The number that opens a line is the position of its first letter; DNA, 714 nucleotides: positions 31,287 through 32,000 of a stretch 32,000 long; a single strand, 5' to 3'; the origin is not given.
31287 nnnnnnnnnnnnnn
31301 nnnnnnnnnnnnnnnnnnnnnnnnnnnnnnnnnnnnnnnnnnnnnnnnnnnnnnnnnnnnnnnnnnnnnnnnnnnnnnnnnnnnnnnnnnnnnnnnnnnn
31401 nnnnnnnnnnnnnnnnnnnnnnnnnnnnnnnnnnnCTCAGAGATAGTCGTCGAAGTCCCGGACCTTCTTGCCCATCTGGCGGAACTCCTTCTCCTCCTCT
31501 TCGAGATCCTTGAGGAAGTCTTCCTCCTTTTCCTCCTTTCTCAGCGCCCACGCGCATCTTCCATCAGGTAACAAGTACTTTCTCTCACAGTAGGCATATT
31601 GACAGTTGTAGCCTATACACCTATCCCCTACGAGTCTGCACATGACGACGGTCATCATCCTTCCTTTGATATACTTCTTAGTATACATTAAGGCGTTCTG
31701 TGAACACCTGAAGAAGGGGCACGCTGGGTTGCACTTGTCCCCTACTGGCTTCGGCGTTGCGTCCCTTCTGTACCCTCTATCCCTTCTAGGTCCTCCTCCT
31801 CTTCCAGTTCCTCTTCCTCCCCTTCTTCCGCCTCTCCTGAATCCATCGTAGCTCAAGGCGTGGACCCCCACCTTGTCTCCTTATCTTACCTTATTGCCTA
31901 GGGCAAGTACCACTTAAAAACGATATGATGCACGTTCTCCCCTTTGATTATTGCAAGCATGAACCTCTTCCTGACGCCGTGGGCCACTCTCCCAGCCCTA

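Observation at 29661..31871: Four-gene, tightly overlapping operon: RGG/8-Cys protein, ZnuC-like ATPase, ZnuB-like permease and a tandem zinc-finger protein, with no solute-binding protein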

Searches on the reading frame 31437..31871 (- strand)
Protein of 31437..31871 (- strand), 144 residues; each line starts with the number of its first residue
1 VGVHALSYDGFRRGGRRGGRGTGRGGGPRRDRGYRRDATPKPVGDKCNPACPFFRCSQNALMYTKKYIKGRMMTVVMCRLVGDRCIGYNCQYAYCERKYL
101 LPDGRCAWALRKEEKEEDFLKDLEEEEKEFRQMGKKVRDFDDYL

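Call 3: search_protein_families(library=pfam, proteins=[window:31437-31871:-], max_evalue=1)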
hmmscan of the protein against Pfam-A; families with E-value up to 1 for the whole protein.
window:31437-31871:- (144 aa): 2 families
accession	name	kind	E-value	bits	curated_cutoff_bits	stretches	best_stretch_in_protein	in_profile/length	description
PF23382.1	DUF7097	-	0.022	15.1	27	1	86-132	10-57/175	Family of unknown function (DUF7097)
PF04712.17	Radial_spoke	-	0.11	11.8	25.7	1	97-129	351-383/493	Radial spokehead-like protein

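Call 4: search_protein_families(library=ncbifam, proteins=[window:31437-31871:-], max_evalue=1)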
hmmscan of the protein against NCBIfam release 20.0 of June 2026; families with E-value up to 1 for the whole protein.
window:31437-31871:- (144 aa): 1 family
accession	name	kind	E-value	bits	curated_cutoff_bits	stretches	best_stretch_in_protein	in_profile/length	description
NF009466.0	PRK12826.1-2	subfamily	0.095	12.1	222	1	53-99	117-159/248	3-oxoacyl-ACP reductase FabG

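Call 6: find_homologous_proteins(query=window:31437-31871:-, max_evalue=0.001)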
Query window:31437-31871:- (144 aa): 31 proteins with E <= 0.001 among 256 candidates.
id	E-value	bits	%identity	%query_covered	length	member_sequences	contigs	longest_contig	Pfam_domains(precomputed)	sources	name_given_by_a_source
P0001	1.6e-71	257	93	74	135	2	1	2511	-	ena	-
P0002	5.2e-67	242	85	73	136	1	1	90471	-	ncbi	-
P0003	1.9e-61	224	81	72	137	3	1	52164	-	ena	-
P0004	4.6e-60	220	80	74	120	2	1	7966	-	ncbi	-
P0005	5.9e-60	219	81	73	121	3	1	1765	-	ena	-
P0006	6.5e-53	196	72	78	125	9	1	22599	-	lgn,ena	-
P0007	2.7e-52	194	75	73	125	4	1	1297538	-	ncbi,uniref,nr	ncbi:hypothetical protein [Ignicoccus hospitalis]|uniref:hypothetical protein n=1 Tax=Ignicoccus hos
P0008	5.4e-51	190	72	73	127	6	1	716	-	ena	-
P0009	3.4e-49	184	65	84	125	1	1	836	-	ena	-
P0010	1.7e-39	153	83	58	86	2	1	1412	-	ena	-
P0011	2.3e-39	152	60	77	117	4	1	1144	-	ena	-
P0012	7.8e-34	134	56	63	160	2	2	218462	-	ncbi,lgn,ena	-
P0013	2.3e-31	126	46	76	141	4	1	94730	-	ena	-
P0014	2.7e-31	126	48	75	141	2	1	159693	-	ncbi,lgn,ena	-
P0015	4.4e-31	125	43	92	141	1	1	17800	-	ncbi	ncbi:MAG: hypothetical protein ACP5HK_04445 [Acidilobus sp.]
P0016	1.4e-30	124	51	67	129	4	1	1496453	-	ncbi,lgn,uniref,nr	ncbi:hypothetical protein ASAC_0035 [Acidilobus saccharovorans 345-15]|uniref:Uncharacterized protei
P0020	2.9e-29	120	45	76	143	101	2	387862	-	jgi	jgi:hypothetical protein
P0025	1.3e-26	111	47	87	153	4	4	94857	-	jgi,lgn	jgi:hypothetical protein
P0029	2.5e-22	97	50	63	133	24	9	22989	-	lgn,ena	-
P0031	1.1e-21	95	50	63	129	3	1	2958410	-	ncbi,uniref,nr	ncbi:hypothetical protein KN1_20160 [Stygiolobus caldivivus]|uniref:Uncharacterized protein n=2 Tax=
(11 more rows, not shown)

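Call 8: find_encoding_contigs(protein=P0007, flank=6000, max_places=2)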
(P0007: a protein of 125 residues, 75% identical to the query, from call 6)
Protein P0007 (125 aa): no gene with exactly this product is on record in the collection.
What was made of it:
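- Tried and rejected: An exact look-up of the I. hospitalis homologue's contig failed (call 8).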

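Call 9: find_encoding_contigs(protein=P0016, flank=6000, max_places=2)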
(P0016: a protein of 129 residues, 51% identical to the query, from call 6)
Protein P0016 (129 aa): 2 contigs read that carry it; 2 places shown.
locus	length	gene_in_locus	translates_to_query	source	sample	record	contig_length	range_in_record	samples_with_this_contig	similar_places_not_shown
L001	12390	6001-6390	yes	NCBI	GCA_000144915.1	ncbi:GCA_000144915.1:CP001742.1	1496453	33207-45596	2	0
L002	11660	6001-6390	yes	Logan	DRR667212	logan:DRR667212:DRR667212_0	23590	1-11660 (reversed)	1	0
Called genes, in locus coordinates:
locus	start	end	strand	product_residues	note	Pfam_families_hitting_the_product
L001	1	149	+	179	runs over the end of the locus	PF12172:zf-ChsH2, PF01796:OB_ChsH2_C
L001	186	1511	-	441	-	PF01048:PNP_UDP_1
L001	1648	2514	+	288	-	PF01791:DeoC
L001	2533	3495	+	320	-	PF00294:PfkB, PF08543:Phos_pyr_kin (weak)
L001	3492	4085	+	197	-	PF02441:Flavoprotein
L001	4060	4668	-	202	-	-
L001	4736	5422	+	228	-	-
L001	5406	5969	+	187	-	PF02778:tRNA_int_endo_N, PF01974:tRNA_int_endo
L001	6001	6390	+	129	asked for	-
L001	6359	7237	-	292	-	PF01545:Cation_efflux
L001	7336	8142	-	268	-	PF02558:ApbA, PF03446:NAD_binding_2 (weak), PF03807:F420_oxidored, PF02153:PDH_N (weak), PF14748:P5CR_dimer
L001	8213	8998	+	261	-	PF00583:Acetyltransf_1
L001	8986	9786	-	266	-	PF03029:ATP_bind_1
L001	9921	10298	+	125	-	PF22636:FlK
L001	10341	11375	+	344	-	PF00248:Aldo_ket_red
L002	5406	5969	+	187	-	PF02778:tRNA_int_endo_N, PF01974:tRNA_int_endo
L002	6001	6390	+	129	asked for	-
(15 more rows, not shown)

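Call 10: find_encoding_contigs(protein=P0031, flank=6000, max_places=2)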
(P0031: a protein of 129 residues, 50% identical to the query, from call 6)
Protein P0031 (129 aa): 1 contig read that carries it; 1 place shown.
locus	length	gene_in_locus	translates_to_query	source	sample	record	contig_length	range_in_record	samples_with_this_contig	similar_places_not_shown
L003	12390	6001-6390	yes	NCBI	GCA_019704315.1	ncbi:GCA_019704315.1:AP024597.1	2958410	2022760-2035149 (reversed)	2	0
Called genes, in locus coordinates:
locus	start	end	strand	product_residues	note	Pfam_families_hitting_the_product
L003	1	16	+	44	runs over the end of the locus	-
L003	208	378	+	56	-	-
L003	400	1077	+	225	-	-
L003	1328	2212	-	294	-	PF00491:Arginase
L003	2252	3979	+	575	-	PF28494:GlyRS_ins_1 (faint), PF00587:tRNA-synt_2b (weak), PF03129:HGTP_anticodon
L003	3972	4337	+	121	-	PF01568:Molydop_binding (faint)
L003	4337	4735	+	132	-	-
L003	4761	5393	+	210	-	PF01865:PhoU_div (weak)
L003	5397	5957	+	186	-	PF02778:tRNA_int_endo_N, PF01974:tRNA_int_endo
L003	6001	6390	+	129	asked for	-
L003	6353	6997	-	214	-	PF02441:Flavoprotein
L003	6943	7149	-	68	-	PF08394:Arc_trans_TRASH (weak)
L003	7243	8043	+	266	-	PF01946:Thi4, PF01494:FAD_binding_3 (weak), PF07992:Pyr_redox_2, PF00890:FAD_binding_2 (weak), PF01266:DAO, PF12831:FAD_oxidored, PF13450:NAD_binding_8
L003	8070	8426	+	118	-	PF01282:Ribosomal_S24e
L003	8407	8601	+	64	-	PF01599:Ribosomal_S27, PF12760:Zn_ribbon_IS1595 (weak)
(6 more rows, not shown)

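Call 12: find_related_loci(query=A1, collection=genome_contigs, flank=5000)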
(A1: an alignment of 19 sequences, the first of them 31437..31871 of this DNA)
Query A1 (144 aa) in genome_contigs; peptide patterns used: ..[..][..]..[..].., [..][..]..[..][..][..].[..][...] (x = any residue, [..] = any of these).
146 stretches matched a pattern; 116 encode a relative of the query (tblastn E <= 1e-3); the best 80 are kept; 80 distinct loci.
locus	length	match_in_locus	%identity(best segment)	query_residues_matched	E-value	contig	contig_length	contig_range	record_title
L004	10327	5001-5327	72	37-142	4e-51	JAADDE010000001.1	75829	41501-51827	MAG: Thermoproteota archaeon isolate L_MaxBin.089 contig-127_116, whole genome shotgun sequence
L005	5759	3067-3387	68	40-144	9e-43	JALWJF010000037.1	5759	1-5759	MAG: Desulfurococcales archaeon isolate M17_metabat1_scaf2bin.034 M17_NODE_19036_length_5759_cov_1.814453, whole genome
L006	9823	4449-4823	51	11-140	3e-37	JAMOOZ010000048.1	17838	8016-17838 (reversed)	MAG: Desulfurococcales archaeon isolate 4559-240_maxbin2_scaf2bin.156 4559-240_scaffold_1641_c1, whole genome shotgun se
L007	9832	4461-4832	51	8-140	1e-36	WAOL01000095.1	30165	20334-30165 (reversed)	MAG: Desulfurococcales archaeon isolate S143_97_esom k151_8937, whole genome shotgun sequence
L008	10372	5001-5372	51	8-140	2e-36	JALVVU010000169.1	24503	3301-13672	MAG: Desulfurococcales archaeon isolate M10_metabat1_scaf2bin.047 M10_NODE_782_length_24503_cov_17.707991, whole genome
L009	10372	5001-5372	51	8-140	1e-36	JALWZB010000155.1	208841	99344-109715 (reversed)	MAG: Desulfurococcales archaeon isolate T2_metabat1_scaf2bin.068 T2_NODE_9_length_208841_cov_3.858859, whole genome shot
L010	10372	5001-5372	50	8-140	6e-36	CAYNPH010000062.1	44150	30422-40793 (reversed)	MAG TPA_asm: uncultured Desulfurococcaceae archaeon isolate binchicken_co219_317 genome assembly, contig: k141_1443184,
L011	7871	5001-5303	52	29-129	3e-35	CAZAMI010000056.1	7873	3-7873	MAG TPA_asm: uncultured Desulfurococcaceae archaeon isolate binchicken_co6_446 genome assembly, contig: NODE_11901_lengt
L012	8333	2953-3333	46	3-125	3e-35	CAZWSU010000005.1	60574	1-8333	MAG TPA_asm: uncultured Desulfurococcaceae archaeon isolate binchicken_co25_45 genome assembly, contig: k141_172383, who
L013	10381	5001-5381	49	3-125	3e-35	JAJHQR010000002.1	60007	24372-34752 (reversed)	MAG: Desulfurococcaceae archaeon isolate Bin S26 scaffold_85_c1, whole genome shotgun sequence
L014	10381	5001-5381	48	3-125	5e-35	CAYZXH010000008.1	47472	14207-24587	MAG TPA_asm: uncultured Desulfurococcaceae archaeon isolate SRP104967_co1_17 genome assembly, contig: NODE_206_length_47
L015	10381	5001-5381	48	3-125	5e-35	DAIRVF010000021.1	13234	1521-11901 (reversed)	MAG TPA_asm: Zestosphaera sp. isolate CTOTU25733 NODE_249_length_13234_cov_7.480537, whole genome shotgun sequence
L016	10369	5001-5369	46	4-127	9e-35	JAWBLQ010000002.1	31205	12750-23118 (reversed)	MAG: Zestosphaera sp. isolate GXS_201912_bins_69 GXS_201912_bins_69_scaffold_2, whole genome shotgun sequence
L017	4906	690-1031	50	15-127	4e-34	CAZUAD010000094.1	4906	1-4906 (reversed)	MAG TPA_asm: uncultured Desulfurococcaceae archaeon isolate SRP141552_co1_87 genome assembly, contig: NODE_9208_length_4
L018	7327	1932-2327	47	13-140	4e-34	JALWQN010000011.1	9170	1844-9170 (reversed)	MAG: Desulfurococcales archaeon isolate M2_metabat1_scaf2bin.068 M2_NODE_11344_length_9170_cov_3.332633, whole genome sh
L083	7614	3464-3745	50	37-127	9e-25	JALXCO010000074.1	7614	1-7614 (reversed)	MAG: Desulfurococcales archaeon isolate T2_metabat2_scaf2bin.174 T2_NODE_15508_length_7614_cov_1.776145, whole genome sh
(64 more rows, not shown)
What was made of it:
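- The genome scan found 116 relatives of the 8-Cys protein and kept 80 loci (call 12).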

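Call 21: search_solved_structures(query=A1, max_evalue=10, show_alignments=2)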
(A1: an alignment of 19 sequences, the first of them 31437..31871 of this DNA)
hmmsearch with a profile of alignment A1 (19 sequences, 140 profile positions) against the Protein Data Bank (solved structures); distinct sequences matched with E-value up to 10: 0.
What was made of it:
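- Tried and rejected: Profile searches against PDB sequences found nothing for this protein (call 21).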

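Call 29: predict_structure(alignment_id=A1)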
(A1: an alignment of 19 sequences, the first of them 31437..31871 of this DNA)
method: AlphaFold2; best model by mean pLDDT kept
length: 144 residues; sequences in the alignment: 19
mean_pLDDT: 48.1   pTM: 0.24
mean pLDDT of the five models: 48.1, 48.1, 47.1, 45.3, 45.0
residues with pLDDT >= 90: 0; 70-90: 7; 50-70: 44; < 50: 93
segments of 3 or more residues with pLDDT < 50: 8-20, 22-58, 79-102, 104-118
pLDDT, mean of each block of 10 residues (from residue 1): 49 45 44 40 34 46 69 59 37 41 45 45 63 56 50
secondary structure, 60 per line:
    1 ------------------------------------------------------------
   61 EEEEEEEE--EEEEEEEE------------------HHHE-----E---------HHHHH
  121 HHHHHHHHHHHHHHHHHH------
elements in order: E61-68 E71-78 H116-138

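Call 30: search_protein_families(library=pfam, alignment_id=A1, max_evalue=1)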
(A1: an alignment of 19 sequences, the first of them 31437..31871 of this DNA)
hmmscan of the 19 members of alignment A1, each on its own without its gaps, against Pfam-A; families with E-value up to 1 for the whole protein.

A. member 1, window:31437-31871:- (144 aa): 2 families
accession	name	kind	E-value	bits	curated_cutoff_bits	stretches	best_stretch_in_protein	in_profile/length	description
PF23382.1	DUF7097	-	0.022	15.1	27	1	86-132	10-57/175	Family of unknown function (DUF7097)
PF04712.17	Radial_spoke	-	0.11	11.8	25.7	1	97-129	351-383/493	Radial spokehead-like protein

B. families by the number of members that match (of 19 scanned): 5 families
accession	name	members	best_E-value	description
PF04712.17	Radial_spoke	3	0.049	Radial spokehead-like protein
PF14856.11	Hce2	2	0.03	Pathogen effector; putative necrosis-inducing factor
PF23382.1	DUF7097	1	0.022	Family of unknown function (DUF7097)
PF24496.1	DUF7588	1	0.047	Domain of unknown function (DUF7588)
PF04181.18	RPAP2_Rtr1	1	0.13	Rtr1/RPAP2 family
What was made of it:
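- Closest known: RGG/RG-tailed RNA-binding proteins and small archaeal zinc-finger proteins. Different: There is no sequence or profile similarity to any such family (calls 3, 4, 21, 30).
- No homology links the 8-Cys protein to any RNA-processing family (calls 3, 4, 21, 30).
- Tried and rejected: I rejected these as noise (call 30).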

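Call 41: list_cluster_members(proteins=[P0007, P0016, P0031, P0029, P0020, P0025, P0012, P0002])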
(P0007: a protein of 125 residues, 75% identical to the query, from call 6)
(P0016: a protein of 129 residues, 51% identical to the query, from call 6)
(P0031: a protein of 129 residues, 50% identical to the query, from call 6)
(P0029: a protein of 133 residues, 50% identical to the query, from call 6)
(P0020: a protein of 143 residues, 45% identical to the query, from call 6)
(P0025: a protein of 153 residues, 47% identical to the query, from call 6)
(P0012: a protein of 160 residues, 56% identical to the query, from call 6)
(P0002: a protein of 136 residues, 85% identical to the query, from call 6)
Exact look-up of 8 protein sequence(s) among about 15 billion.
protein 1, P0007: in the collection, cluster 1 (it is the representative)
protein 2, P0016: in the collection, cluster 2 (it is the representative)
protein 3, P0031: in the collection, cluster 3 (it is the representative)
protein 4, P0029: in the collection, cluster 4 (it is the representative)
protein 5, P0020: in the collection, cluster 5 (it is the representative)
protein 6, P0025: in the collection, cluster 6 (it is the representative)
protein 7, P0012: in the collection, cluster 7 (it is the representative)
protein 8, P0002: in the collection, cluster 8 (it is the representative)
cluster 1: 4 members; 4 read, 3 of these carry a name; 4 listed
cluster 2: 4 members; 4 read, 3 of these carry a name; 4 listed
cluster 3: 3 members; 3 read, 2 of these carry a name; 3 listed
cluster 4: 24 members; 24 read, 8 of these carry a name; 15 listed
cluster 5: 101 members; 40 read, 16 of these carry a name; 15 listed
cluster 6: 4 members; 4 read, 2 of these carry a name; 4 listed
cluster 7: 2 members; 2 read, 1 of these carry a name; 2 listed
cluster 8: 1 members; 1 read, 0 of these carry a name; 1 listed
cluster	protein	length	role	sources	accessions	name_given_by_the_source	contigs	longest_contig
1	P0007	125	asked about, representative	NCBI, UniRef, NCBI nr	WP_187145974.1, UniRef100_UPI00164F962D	hypothetical protein [Ignicoccus hospitalis] | hypothetical protein n=1 Tax=Ignicoccus hospitalis TaxID=160233 RepID=UPI00164F962D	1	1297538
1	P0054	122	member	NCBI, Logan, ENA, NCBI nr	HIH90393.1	TPA: hypothetical protein HA337_03575 [Desulfurococcaceae archaeon] | hypothetical protein [Desulfurococcaceae archaeon]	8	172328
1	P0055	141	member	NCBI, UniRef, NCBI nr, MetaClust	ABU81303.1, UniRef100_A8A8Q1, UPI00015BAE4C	hypothetical protein Igni_0119 [Ignicoccus hospitalis KIN4/I] | Uncharacterized protein n=1 Tax=Ignicoccus hospitalis (strain KIN4/I / DSM 18386 / JCM ... | status=active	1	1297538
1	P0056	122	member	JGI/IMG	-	-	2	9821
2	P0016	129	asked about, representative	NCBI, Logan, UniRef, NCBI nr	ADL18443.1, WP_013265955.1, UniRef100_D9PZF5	hypothetical protein ASAC_0035 [Acidilobus saccharovorans 345-15] | Uncharacterized protein n=1 Tax=Acidilobus saccharovorans (strain DSM 16705 / JCM 18335 / ... | hypothetical protein [Acidilobus saccharovorans]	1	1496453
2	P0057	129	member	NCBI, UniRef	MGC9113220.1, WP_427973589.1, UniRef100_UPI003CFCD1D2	hypothetical protein [Acidilobus sp.] | hypothetical protein n=1 Tax=Acidilobus sp. TaxID=1872109 RepID=UPI003CFCD1D2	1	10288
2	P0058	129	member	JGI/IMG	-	hypothetical protein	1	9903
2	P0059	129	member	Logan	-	-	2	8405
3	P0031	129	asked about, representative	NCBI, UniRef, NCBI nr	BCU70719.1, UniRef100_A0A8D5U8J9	hypothetical protein KN1_20160 [Stygiolobus caldivivus] | Uncharacterized protein n=2 Tax=Stygiolobus caldivivus TaxID=2824673 ...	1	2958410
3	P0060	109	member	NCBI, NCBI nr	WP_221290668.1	hypothetical protein [Stygiolobus caldivivus]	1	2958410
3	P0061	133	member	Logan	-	-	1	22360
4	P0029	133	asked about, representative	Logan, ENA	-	-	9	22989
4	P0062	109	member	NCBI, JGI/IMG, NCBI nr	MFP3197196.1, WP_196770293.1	MAG: hypothetical protein RXQ78_01985 [Sulfolobaceae archaeon] | hypothetical protein | hypothetical protein [Stygiolobus azoricus]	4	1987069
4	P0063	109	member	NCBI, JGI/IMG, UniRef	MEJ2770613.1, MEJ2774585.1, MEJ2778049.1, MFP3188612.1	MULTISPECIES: hypothetical protein [unclassified Stygiolobus] | hypothetical protein | hypothetical protein n=1 Tax=unclassified Stygiolobus TaxID=2824672 RepID=UPI00307DC97C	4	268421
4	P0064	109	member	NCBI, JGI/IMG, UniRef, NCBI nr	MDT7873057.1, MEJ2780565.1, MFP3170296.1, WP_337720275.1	hypothetical protein WIW89_06630 [Stygiolobus sp. CP850M] | hypothetical protein | hypothetical protein n=1 Tax=Stygiolobus sp. CP850M TaxID=3133134 RepID=UPI0028CF4504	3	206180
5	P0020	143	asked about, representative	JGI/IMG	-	hypothetical protein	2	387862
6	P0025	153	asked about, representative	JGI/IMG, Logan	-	hypothetical protein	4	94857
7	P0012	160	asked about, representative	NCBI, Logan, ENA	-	-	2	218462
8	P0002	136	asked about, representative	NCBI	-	-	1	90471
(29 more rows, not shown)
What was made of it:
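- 31437..31871 (-): 8-Cys protein, 144 aa. It has an R/G-rich basic N-tail (1-37, pI 11.9, three RGG), a basic core (38-110) with C47, C51, C56, C78, C85, C90, C95 and C106, and a charged C-terminal helix. It belongs to an unnamed family specific to Sulfolobales/Desulfurococcales/Acidilobales and linked to endA. Call 41: all database names are 'hypothetical'.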

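Call 62: search_protein_families(library=padloc, proteins=[window:31437-31871:-], max_evalue=0.01)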
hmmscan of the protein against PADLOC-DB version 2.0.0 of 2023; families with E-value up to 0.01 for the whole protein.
window:31437-31871:- (144 aa): 0 families

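Call 67: search_protein_families(library=pfam, proteins=[L083:6856-7335:+, L009:3112-3522:+, L009:3594-4346:+, L009:5350-5976:-, L004:7075-7650:+, L004:3664-4365:+, L004:4369-4914:+], max_evalue=0.01)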
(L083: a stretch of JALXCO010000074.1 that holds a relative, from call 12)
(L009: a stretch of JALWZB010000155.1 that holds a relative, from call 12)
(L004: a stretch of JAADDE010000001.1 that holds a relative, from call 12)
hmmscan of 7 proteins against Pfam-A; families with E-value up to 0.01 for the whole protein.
L083:6856-7335:+ (159 aa): 1 family
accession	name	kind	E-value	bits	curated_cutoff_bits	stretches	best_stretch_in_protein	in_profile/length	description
PF01974.23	tRNA_int_endo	-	1.6e-09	38.2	27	1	68-145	2-85/85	tRNA intron endonuclease, catalytic C-terminal domain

L009:3112-3522:+ (136 aa): 0 families

L009:3594-4346:+ (250 aa): 1 family
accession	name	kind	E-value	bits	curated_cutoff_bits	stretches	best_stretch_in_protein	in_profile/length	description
PF01895.24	PhoU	-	0.00083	20.1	23.5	0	50-132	3-85/89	PhoU domain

L009:5350-5976:- (208 aa): 1 family
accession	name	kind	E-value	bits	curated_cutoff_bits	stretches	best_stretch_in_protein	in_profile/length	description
PF02441.25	Flavoprotein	-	2.1e-36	125.4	22.7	1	1-174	1-161/162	Flavoprotein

L004:7075-7650:+ (191 aa): 1 family
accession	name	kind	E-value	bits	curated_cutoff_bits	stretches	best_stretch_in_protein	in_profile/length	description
PF00899.27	ThiF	-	5.1e-25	88.4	28.1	1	4-184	22-223/238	ThiF family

L004:3664-4365:+ (233 aa): 1 family
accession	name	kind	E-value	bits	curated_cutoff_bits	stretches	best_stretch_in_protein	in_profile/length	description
PF01865.21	PhoU_div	-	7.8e-07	29.1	24.4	1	125-230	103-213/214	Protein of unknown function DUF47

L004:4369-4914:+ (181 aa): 2 families
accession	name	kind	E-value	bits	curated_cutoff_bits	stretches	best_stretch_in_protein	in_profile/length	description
PF01974.23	tRNA_int_endo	-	1.7e-28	98.9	27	1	91-169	2-80/85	tRNA intron endonuclease, catalytic C-terminal domain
PF02778.19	tRNA_int_endo_N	-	5.5e-18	64.7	21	1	3-79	2-66/67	tRNA intron endonuclease, N-terminal domain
